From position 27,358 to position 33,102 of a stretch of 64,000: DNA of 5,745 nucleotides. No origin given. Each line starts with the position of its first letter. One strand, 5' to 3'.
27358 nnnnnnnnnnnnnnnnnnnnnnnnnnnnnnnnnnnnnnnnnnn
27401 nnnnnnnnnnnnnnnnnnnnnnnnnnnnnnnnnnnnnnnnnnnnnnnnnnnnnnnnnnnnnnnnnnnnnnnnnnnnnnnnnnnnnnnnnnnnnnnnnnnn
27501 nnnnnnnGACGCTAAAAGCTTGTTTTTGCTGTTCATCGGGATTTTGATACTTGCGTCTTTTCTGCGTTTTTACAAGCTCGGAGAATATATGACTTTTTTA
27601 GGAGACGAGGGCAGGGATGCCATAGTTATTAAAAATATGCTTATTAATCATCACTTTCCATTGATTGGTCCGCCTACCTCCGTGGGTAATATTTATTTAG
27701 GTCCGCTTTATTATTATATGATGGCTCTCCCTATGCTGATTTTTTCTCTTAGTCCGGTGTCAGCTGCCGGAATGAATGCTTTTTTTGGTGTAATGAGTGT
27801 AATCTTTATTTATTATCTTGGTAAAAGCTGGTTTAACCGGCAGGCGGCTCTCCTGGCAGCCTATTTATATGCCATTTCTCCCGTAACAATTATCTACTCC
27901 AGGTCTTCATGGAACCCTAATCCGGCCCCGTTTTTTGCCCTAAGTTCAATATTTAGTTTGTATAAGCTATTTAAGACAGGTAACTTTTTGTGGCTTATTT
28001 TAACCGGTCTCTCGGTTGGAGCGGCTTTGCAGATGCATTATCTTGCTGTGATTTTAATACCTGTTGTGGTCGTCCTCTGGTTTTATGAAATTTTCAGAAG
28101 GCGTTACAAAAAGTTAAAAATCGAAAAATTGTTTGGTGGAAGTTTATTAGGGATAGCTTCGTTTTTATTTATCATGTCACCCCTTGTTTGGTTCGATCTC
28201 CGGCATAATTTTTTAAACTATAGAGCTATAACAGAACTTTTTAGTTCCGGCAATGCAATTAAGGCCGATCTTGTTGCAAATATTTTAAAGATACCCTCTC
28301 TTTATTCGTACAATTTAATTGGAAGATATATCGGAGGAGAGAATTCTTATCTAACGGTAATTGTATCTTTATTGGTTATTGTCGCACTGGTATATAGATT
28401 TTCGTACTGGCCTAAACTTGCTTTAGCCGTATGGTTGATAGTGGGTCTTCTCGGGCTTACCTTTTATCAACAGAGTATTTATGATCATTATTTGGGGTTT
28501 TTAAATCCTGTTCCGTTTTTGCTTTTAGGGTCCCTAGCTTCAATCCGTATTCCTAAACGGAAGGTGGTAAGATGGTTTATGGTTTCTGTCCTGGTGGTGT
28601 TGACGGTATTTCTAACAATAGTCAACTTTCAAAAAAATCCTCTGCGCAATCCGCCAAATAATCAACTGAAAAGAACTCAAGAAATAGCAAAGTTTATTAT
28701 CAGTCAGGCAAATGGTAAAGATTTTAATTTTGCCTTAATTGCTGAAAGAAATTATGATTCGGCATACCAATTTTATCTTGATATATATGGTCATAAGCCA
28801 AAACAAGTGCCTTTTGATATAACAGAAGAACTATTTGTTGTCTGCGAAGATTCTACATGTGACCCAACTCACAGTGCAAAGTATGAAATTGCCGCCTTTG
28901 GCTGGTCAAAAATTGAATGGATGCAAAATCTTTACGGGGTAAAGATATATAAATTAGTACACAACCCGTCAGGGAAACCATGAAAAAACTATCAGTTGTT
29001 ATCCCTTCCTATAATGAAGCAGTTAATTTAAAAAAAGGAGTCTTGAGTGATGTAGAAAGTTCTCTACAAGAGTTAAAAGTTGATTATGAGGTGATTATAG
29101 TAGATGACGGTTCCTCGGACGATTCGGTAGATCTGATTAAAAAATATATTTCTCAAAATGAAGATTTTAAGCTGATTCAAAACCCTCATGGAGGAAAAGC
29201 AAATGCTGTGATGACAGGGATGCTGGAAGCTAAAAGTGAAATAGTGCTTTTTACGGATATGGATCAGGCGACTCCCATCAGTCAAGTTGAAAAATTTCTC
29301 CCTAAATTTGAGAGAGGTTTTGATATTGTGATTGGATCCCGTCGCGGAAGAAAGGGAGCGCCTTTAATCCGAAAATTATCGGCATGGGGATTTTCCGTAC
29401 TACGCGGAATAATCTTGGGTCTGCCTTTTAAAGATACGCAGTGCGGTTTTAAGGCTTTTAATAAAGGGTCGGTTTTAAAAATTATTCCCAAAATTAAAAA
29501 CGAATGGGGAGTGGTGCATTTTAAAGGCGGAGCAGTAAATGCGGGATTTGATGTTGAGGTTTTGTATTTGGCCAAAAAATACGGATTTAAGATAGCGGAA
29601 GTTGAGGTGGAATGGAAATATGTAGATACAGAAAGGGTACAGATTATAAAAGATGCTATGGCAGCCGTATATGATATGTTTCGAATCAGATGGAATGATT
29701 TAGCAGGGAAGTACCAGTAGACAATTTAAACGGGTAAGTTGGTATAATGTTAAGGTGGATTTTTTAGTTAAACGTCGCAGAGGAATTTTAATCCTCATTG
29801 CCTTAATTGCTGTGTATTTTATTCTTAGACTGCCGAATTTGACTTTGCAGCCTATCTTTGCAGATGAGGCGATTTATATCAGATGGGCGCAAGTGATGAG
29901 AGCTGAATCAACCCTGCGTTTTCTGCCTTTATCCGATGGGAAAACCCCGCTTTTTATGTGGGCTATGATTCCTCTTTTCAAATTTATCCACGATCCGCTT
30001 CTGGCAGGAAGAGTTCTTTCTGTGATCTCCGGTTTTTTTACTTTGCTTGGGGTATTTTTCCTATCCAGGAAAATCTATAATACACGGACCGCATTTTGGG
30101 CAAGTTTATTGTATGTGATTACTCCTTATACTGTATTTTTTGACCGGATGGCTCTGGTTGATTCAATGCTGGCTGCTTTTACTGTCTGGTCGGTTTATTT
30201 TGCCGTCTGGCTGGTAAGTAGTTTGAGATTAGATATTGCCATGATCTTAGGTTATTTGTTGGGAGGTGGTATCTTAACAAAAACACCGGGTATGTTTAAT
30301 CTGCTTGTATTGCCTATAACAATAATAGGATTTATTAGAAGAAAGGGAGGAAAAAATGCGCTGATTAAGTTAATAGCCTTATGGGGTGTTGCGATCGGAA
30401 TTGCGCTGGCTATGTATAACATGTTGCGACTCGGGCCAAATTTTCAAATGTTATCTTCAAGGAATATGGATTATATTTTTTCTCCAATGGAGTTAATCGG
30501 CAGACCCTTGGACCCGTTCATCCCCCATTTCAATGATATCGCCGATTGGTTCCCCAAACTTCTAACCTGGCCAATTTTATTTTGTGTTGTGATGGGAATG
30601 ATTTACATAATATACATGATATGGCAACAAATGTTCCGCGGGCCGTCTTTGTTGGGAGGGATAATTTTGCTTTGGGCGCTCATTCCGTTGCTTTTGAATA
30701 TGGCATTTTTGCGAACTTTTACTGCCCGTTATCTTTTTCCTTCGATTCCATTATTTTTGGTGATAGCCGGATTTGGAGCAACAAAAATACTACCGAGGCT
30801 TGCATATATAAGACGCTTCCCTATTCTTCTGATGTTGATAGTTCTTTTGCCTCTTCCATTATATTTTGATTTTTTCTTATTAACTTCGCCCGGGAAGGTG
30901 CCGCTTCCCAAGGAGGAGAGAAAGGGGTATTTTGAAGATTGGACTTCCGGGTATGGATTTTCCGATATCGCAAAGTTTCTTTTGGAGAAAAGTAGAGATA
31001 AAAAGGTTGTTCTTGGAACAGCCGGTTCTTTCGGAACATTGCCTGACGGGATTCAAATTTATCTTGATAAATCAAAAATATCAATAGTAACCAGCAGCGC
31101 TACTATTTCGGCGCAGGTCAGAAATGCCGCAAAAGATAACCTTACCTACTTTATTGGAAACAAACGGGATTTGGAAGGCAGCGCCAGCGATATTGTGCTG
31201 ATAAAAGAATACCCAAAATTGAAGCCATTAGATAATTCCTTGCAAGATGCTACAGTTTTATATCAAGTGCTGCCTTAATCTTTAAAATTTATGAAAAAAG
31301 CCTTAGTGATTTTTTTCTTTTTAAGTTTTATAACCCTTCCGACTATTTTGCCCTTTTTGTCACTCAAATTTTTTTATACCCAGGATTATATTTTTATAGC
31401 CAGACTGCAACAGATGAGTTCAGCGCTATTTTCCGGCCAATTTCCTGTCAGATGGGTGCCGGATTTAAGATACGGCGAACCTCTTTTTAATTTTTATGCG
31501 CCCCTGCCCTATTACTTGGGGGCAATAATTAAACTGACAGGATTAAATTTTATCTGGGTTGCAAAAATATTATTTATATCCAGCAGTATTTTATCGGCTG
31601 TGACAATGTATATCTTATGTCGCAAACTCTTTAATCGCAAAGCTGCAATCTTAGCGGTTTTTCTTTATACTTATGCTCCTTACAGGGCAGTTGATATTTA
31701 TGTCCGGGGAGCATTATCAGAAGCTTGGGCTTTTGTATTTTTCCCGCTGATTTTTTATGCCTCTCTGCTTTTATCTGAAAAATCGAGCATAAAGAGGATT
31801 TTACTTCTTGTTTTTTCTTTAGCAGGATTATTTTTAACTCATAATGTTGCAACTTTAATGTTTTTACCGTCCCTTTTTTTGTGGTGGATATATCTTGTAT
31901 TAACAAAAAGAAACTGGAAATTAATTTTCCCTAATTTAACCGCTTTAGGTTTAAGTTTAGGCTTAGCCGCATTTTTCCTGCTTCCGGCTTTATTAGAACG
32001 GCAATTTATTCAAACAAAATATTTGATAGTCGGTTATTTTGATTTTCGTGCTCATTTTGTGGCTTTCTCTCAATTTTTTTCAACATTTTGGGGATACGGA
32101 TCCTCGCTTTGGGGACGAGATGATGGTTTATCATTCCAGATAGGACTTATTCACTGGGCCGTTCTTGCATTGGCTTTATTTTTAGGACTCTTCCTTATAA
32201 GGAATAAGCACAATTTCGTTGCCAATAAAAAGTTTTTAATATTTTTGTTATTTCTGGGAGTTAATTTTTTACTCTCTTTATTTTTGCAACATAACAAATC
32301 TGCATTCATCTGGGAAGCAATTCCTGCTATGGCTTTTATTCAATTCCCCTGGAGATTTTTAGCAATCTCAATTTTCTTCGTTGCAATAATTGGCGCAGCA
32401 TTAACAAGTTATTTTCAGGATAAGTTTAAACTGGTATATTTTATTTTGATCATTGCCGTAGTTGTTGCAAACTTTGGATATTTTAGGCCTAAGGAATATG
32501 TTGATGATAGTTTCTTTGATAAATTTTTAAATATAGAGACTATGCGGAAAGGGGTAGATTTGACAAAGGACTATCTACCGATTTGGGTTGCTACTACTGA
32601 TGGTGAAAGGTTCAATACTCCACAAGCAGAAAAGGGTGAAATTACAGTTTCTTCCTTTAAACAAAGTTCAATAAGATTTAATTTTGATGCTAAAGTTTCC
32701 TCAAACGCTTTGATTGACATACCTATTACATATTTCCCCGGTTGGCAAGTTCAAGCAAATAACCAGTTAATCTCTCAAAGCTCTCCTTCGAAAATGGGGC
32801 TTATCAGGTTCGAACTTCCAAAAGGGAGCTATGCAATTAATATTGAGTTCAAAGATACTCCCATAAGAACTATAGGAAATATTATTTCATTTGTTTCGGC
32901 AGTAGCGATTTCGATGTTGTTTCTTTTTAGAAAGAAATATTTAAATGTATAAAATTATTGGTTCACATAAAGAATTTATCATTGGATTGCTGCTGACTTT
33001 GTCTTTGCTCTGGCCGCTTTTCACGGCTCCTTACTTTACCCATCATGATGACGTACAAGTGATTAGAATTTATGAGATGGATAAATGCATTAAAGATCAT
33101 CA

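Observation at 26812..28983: Single polypeptide fusing a Dpm1-like GT2 with an ArnT-like GT-C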

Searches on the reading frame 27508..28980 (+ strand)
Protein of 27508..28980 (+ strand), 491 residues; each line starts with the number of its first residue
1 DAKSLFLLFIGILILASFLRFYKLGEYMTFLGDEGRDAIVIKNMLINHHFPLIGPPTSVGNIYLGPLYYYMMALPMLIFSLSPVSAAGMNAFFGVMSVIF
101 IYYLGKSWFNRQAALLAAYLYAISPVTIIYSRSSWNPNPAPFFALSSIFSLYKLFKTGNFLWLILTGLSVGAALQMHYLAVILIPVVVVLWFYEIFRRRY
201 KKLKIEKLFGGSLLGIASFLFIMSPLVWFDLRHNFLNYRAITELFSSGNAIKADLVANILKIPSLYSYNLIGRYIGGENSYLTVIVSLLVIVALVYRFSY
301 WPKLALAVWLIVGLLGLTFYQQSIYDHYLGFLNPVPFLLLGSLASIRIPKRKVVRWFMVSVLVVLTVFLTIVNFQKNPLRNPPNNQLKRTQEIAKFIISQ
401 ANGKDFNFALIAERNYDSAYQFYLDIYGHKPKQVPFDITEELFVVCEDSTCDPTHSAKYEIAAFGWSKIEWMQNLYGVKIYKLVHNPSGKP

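Call 53: search_solved_structures(query=A2, max_evalue=10, show_alignments=2)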
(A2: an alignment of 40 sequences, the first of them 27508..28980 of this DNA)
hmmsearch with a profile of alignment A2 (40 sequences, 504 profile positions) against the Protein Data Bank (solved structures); distinct sequences matched with E-value up to 10: 6.
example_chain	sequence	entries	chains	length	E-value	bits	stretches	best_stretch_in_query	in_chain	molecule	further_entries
6p25_A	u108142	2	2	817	4.2e-05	25.9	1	100-239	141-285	Dolichyl-phosphate-mannose--protein mannosyltransferase 1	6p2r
9e61_A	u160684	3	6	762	0.018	17.3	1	99-250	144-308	Dolichyl-phosphate-mannose--protein mannosyltransferase 4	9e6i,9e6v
6p25_B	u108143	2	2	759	0.054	15.7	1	149-241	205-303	Dolichyl-phosphate-mannose--protein mannosyltransferase 2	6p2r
2yk7_A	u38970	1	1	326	0.74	11.9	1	405-444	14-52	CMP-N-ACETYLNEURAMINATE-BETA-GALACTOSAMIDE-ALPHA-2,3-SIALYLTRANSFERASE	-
3waj_A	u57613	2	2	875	8.4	8.5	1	98-238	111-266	Transmembrane oligosaccharyl transferase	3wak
5gmy_A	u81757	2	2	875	8.4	8.5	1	98-238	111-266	Transmembrane oligosaccharyl transferase, putative | Dolichyl-phosphooligosaccharide-protein glycotransferase 3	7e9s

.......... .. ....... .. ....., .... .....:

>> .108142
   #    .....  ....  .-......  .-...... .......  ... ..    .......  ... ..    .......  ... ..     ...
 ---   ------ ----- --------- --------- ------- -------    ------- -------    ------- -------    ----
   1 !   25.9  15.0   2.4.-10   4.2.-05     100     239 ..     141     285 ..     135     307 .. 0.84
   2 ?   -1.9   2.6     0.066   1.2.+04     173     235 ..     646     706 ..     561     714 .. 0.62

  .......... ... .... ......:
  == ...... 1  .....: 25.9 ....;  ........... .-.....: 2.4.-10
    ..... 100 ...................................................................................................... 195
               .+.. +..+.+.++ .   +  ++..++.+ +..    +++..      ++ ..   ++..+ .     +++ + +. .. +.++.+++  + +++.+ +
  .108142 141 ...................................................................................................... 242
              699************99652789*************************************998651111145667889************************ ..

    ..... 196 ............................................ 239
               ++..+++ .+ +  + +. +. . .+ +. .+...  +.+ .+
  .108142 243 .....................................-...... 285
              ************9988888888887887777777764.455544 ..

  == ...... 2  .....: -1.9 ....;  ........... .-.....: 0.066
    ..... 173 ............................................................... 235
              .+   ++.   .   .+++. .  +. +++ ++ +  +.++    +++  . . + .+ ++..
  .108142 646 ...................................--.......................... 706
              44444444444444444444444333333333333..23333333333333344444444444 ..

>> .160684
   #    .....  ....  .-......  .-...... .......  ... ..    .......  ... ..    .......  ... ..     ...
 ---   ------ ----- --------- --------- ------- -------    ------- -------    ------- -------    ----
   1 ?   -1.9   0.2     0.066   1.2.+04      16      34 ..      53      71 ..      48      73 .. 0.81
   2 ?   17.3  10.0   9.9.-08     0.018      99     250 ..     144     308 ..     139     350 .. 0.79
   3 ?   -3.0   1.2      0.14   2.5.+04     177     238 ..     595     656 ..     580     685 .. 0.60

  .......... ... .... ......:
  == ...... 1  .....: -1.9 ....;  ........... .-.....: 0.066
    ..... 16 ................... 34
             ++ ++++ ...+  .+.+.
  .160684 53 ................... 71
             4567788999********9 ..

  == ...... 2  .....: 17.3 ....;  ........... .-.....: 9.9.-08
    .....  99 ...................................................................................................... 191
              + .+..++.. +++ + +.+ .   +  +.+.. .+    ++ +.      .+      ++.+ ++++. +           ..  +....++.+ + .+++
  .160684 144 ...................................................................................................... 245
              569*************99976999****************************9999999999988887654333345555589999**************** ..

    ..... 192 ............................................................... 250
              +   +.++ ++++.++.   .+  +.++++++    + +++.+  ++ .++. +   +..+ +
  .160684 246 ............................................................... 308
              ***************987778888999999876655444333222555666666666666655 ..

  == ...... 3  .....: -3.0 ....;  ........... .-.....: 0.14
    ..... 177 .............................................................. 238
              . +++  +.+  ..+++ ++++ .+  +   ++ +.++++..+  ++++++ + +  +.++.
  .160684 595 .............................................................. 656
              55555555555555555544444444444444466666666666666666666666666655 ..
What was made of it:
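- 27514..28641 (+): GT-C polytopic membrane domain, aa ~235-610, PMT_2/ArnT-like. Profile against PDB sequences: Pmt1 6p25 4e-5 (call 53).
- On ArnT (GT83) proper: No ArnT chain was matched, even at E up to 10, by a 40-sequence profile (call 53).
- Tried and rejected: A deeper profile built with unfused relatives gave only Pmt1/Pmt4/Pmt2 (call 53).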

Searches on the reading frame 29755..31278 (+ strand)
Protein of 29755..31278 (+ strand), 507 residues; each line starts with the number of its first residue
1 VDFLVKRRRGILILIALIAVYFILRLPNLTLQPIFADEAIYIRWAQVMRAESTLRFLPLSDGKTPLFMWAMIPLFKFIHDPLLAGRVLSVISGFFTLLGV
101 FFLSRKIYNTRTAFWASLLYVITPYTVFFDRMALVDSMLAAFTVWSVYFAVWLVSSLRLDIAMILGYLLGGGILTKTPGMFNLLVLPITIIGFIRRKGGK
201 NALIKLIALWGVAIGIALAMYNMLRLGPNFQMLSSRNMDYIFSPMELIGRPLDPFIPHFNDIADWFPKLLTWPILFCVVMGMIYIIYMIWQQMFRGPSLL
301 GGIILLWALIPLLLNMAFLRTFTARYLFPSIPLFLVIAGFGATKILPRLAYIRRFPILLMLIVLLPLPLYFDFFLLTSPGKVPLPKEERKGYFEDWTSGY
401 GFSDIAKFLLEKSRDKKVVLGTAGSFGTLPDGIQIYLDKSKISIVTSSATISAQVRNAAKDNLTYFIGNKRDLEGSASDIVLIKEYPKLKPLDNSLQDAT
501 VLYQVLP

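Call 3: search_protein_families(library=pfam, proteins=[window:29755-31278:+], max_evalue=0.01)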
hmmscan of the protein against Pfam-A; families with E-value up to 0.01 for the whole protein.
window:29755-31278:+ (507 aa): 2 families
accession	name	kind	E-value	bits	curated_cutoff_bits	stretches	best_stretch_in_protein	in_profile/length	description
PF13231.12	PMT_2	-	9.3e-11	42.6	26.1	1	63-218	2-153/160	Dolichyl-phosphate-mannose-protein mannosyltransferase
PF02366.24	PMT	-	1.8e-09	37.9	22.7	1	62-216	61-228/245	Dolichyl-phosphate-mannose-protein mannosyltransferase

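Call 4: search_protein_families(library=ncbifam, proteins=[window:29755-31278:+], max_evalue=0.01)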
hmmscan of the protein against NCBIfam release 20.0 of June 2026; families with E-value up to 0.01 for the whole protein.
window:29755-31278:+ (507 aa): 1 family
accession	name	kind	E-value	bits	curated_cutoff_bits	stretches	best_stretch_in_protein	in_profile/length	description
TIGR03663.1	TIGR03663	subfamily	1.5e-10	40.7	126.25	1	13-163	3-150/435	flippase activity-associated protein Agl23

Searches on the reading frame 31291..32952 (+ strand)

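Call 3: search_protein_families(library=pfam, proteins=[window:31291-32952:+], max_evalue=0.01)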
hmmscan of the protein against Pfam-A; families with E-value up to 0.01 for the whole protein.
window:31291-32952:+ (553 aa): 2 families
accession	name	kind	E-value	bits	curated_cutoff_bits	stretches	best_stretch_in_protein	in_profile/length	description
PF10131.15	PTPS_related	-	2.2e-06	26.9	26.4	1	66-403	1-312/621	6-pyruvoyl-tetrahydropterin synthase related domain; membrane protein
PF13231.12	PMT_2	-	0.00015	22.5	26.1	1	73-228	7-154/160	Dolichyl-phosphate-mannose-protein mannosyltransferase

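Call 4: search_protein_families(library=ncbifam, proteins=[window:31291-32952:+], max_evalue=0.01)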
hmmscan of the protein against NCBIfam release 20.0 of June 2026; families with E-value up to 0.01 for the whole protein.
window:31291-32952:+ (553 aa): 0 families
